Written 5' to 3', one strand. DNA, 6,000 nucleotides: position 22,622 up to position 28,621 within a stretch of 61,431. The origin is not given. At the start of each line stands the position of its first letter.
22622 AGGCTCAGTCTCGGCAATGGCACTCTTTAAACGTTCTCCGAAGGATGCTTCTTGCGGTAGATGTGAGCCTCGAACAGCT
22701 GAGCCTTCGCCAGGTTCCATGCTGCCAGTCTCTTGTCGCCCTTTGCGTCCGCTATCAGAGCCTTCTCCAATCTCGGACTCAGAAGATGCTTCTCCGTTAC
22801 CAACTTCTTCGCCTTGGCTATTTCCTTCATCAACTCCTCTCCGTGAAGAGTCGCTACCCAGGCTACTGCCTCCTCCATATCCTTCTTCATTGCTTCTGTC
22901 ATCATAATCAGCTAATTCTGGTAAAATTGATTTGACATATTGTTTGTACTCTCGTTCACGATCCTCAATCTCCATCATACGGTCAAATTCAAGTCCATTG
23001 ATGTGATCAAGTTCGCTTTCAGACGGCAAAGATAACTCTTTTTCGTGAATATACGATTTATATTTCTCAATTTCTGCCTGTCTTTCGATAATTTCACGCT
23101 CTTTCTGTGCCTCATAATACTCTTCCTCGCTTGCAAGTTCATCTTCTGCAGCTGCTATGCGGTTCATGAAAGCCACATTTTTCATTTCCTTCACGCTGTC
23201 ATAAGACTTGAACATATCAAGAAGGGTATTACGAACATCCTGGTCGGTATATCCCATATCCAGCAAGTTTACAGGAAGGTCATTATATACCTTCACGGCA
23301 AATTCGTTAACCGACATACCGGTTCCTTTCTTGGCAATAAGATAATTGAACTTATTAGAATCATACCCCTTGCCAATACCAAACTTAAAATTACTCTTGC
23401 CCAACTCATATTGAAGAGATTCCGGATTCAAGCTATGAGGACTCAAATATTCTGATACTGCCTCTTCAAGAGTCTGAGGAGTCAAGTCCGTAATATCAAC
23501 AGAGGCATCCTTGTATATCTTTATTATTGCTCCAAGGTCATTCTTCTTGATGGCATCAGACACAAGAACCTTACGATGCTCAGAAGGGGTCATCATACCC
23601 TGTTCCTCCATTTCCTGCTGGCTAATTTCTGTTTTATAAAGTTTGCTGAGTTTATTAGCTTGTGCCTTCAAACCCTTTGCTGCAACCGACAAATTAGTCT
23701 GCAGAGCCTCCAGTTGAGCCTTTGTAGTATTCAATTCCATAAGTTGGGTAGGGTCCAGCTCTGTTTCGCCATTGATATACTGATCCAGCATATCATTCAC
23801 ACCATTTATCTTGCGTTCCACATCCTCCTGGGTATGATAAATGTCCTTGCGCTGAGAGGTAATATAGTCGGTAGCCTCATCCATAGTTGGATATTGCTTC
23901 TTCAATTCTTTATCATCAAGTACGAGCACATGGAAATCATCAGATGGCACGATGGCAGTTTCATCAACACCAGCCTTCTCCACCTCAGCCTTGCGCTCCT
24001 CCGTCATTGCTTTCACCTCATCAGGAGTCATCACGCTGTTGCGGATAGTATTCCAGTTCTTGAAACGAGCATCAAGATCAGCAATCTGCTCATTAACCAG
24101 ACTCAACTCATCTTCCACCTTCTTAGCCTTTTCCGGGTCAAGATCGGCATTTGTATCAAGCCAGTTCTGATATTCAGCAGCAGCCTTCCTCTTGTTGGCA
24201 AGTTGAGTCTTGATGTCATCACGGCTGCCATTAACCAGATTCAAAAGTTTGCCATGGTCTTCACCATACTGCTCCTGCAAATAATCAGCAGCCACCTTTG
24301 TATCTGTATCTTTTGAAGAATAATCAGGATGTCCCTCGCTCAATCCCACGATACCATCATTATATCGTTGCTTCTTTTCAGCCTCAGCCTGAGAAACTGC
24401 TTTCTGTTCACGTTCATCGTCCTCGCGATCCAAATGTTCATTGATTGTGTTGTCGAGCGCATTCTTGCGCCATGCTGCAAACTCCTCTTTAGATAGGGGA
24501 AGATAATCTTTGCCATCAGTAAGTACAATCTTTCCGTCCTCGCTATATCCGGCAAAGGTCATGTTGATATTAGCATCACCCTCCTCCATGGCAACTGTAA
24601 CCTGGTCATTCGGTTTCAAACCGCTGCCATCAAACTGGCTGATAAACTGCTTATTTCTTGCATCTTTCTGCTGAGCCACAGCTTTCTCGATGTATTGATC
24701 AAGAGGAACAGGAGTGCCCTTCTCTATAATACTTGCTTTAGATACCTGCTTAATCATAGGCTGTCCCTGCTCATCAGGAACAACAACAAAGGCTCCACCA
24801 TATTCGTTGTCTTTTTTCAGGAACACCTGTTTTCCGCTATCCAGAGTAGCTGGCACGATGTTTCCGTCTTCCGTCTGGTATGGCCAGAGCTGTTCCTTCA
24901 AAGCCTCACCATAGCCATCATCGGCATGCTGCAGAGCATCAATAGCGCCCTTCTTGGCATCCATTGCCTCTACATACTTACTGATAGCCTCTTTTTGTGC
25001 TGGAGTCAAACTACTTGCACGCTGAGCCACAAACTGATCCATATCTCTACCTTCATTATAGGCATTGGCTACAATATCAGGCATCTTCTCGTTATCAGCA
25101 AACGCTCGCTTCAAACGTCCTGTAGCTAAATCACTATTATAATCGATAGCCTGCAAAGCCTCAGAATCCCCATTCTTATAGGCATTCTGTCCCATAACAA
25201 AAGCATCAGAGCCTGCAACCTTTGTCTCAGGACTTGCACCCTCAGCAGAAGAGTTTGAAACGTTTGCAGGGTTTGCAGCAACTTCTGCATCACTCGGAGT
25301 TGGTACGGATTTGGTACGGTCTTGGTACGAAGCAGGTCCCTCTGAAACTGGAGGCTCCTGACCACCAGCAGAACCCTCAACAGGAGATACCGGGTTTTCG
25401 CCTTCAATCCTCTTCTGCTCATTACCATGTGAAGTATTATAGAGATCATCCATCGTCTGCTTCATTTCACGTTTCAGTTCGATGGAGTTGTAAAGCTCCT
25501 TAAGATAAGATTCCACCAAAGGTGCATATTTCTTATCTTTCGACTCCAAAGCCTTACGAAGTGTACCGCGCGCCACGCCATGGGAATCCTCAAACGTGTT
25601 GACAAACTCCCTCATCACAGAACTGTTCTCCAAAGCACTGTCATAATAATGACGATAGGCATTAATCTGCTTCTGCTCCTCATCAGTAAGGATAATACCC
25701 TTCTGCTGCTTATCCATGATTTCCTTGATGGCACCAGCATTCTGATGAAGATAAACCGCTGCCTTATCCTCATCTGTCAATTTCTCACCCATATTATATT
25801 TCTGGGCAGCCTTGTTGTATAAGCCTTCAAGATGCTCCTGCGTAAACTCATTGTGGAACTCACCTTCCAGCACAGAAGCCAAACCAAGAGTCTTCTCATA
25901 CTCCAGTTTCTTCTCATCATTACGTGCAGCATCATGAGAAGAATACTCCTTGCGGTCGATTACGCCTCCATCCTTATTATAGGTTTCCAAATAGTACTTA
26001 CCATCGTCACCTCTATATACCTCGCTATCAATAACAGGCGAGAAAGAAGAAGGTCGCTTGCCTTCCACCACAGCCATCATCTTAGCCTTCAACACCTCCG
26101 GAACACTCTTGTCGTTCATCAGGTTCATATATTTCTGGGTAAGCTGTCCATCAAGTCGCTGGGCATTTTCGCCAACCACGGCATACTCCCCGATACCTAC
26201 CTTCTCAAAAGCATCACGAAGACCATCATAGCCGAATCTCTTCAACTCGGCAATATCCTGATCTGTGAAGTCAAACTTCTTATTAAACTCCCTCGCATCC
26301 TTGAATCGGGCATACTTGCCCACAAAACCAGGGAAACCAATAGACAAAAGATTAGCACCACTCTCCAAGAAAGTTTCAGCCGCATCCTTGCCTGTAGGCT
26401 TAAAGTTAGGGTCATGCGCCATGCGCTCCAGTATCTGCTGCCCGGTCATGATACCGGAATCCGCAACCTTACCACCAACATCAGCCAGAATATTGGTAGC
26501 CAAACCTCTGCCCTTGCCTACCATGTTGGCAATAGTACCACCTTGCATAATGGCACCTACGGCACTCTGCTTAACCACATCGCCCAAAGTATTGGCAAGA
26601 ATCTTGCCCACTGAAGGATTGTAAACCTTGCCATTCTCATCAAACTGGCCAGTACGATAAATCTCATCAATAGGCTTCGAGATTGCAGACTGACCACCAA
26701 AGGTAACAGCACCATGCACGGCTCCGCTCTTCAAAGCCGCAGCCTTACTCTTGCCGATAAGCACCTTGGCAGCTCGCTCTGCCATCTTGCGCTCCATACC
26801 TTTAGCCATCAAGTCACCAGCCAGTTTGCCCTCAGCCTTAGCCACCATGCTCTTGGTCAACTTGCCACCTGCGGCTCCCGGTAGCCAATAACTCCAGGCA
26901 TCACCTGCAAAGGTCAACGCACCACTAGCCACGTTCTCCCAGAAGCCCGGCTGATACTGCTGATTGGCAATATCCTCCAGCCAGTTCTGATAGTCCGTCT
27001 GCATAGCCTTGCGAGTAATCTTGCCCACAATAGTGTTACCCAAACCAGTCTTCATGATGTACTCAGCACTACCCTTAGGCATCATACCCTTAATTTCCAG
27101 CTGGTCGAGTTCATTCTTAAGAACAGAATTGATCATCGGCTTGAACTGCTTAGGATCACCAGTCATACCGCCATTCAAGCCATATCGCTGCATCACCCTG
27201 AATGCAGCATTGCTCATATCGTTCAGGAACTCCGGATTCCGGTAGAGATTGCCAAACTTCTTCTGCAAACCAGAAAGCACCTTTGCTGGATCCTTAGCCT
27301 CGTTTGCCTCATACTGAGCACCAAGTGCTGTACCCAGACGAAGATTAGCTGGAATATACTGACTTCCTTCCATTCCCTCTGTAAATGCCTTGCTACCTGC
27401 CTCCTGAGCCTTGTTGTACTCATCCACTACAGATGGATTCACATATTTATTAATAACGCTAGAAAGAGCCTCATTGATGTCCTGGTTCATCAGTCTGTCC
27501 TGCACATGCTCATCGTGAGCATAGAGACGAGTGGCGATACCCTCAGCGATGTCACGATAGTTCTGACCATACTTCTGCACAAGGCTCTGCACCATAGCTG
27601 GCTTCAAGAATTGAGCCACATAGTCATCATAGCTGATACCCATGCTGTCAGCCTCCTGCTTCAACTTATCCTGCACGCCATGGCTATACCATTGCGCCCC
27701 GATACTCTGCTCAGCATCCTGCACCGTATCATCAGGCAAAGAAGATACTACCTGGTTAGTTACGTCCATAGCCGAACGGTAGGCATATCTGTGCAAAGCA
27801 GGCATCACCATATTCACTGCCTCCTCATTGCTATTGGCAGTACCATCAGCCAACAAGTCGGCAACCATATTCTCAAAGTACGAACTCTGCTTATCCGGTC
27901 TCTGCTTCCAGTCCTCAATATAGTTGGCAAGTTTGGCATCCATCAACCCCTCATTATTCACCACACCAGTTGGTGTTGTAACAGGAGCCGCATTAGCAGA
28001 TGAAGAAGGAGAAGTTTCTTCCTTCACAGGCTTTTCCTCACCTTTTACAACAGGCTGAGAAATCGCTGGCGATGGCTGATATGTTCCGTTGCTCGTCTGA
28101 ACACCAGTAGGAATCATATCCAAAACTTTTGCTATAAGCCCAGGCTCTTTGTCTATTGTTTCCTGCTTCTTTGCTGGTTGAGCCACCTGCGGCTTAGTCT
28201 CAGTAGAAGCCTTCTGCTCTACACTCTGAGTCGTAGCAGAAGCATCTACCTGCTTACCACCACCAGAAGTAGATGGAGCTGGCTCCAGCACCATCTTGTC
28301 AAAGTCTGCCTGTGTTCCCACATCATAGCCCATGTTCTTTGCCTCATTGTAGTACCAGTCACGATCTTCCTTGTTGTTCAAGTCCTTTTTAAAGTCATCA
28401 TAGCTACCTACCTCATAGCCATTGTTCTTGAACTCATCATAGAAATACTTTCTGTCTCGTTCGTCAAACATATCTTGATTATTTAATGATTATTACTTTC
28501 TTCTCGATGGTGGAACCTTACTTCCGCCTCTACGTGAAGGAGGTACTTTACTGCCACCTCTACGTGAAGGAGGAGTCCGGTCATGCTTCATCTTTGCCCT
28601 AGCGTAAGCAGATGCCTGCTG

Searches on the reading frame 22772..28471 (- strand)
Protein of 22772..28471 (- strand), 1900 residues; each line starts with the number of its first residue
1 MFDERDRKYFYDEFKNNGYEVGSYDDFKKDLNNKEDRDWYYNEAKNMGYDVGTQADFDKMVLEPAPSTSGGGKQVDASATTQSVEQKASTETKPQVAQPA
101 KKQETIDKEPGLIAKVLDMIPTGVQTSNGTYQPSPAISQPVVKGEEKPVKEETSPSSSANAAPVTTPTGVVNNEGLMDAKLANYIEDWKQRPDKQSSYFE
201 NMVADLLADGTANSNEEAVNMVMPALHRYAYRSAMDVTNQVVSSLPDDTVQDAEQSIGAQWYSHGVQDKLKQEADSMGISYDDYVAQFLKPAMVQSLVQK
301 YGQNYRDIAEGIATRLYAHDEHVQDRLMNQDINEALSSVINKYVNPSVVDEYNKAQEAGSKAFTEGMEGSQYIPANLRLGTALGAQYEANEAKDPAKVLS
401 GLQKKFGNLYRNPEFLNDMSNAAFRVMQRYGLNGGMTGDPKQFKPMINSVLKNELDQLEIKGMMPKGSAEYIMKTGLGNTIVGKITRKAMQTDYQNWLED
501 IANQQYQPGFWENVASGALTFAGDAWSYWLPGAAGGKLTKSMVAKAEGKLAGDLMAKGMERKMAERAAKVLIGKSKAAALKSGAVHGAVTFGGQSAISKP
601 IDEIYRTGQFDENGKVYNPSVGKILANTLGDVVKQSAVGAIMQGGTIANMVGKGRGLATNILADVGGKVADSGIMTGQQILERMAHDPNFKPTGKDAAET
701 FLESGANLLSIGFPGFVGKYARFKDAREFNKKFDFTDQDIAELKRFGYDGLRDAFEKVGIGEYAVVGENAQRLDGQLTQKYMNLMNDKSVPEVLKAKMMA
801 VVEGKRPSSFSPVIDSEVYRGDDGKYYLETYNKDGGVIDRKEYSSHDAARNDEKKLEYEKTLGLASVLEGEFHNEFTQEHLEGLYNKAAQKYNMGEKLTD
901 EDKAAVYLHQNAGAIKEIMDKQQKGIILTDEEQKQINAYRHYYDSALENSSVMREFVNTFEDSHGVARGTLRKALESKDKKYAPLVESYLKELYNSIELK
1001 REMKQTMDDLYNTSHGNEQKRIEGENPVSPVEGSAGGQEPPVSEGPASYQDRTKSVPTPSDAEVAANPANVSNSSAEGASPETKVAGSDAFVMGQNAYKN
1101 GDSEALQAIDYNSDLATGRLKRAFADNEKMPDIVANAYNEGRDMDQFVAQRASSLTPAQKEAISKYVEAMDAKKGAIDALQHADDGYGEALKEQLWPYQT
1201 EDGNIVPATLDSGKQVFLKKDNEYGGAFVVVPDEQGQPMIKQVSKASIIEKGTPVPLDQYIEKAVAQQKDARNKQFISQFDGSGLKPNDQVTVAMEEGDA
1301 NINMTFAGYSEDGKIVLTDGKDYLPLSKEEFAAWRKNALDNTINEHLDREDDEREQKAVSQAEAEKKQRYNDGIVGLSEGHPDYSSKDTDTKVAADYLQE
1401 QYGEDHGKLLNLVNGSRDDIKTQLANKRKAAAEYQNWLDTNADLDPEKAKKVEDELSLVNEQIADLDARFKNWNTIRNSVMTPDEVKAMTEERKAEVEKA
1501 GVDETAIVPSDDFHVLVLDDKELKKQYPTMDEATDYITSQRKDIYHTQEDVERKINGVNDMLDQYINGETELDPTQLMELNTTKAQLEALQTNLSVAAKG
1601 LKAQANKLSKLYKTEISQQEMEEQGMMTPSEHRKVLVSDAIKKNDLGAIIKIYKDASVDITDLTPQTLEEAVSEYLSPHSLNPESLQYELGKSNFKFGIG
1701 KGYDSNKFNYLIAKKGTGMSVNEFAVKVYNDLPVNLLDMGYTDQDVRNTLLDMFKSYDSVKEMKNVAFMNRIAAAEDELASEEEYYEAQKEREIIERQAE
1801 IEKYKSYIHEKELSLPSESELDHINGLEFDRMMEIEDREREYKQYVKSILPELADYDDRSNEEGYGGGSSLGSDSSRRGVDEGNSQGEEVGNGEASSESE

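Call 13: search_dna_similar(query=window:22772-28471:-, collection=phages, mode=protein, max_rows=25)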
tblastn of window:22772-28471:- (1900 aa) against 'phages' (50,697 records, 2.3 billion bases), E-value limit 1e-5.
No match.

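Call 63: find_homologous_proteins(query=window:23072-28471:-, max_evalue=0.001)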
Query window:23072-28471:- (1800 aa): 64 proteins with E <= 0.001 among 8000 candidates.
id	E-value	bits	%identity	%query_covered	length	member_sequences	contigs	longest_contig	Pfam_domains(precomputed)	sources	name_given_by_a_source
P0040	0.0e+0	3837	96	100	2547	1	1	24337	PF18823.7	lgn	-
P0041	0.0e+0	3797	95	100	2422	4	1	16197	PF18823.7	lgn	-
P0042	0.0e+0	3788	95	100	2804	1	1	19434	PF18810.7,PF18823.7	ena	-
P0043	0.0e+0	3595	90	100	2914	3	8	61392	PF18823.7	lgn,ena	-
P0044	0.0e+0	3581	90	100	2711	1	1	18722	PF18823.7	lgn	-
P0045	0.0e+0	3566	89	100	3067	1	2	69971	PF18823.7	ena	-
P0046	0.0e+0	3560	89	100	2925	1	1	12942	PF18814.7,PF18823.7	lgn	-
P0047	0.0e+0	3551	89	100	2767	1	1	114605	PF18823.7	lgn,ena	-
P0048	0.0e+0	3543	89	100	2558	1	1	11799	PF18823.7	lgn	-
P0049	0.0e+0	3532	91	98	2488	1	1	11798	PF18823.7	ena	-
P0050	0.0e+0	3511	88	100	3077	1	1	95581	PF18823.7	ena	-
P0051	0.0e+0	3511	88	100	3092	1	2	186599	PF18823.7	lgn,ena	-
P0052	0.0e+0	3498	92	94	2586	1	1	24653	PF18760.8,PF18823.7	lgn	-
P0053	0.0e+0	3496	88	100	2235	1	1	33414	PF18823.7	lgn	-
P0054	0.0e+0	3494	88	100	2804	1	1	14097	PF18760.8,PF18823.7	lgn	-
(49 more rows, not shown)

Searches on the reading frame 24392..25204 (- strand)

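Call 65: search_protein_families(library=pfam, proteins=[window:24392-25204:-], max_evalue=5)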
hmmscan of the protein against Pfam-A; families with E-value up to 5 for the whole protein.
window:24392-25204:- (271 aa): 3 families
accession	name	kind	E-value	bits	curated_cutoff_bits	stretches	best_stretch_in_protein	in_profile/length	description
PF20461.3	DUF6714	-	0.0057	17.1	27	1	40-86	97-142/161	Family of unknown function (DUF6714)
PF06003.18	SMN_Tudor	-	0.15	12.5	22.7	1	111-123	14-26/58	Survival motor neuron protein (SMN), Tudor domain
PF21965.2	SAMP2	-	0.16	12.9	27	1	156-174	36-54/63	Small archaeal modifier protein 2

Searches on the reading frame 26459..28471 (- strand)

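Call 6: search_protein_families(library=pfam, proteins=[window:26459-28471:-], max_evalue=0.01)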
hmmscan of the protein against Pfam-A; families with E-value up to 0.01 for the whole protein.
window:26459-28471:- (671 aa): 1 family
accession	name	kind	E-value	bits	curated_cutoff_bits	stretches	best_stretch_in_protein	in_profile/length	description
PF04286.17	DUF445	-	0.0098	16.3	33.8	0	176-357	63-237/368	Protein of unknown function (DUF445)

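Call 7: search_protein_families(library=phrogs, proteins=[window:26459-28471:-], max_evalue=0.001)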
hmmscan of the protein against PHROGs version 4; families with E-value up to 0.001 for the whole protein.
window:26459-28471:- (671 aa): 0 families

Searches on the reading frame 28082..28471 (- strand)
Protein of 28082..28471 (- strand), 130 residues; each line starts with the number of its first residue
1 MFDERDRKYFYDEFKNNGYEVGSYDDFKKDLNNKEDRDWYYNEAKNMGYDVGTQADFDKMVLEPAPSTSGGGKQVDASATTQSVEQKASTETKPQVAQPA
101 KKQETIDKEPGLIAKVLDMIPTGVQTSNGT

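Call 65: search_protein_families(library=pfam, proteins=[window:28082-28471:-], max_evalue=5)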
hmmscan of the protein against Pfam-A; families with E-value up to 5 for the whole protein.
window:28082-28471:- (130 aa): 2 families
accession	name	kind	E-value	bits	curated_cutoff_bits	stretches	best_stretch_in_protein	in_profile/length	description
PF11308.14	Glyco_hydro_129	-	0.0038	16.7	25.6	1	12-93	28-106/324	Glycosyl hydrolases related to GH101 family, GH129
PF10073.14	GapR_DNA-bd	-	0.56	10.3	22.6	0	35-51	24-40/72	GapR-like, DNA-binding domain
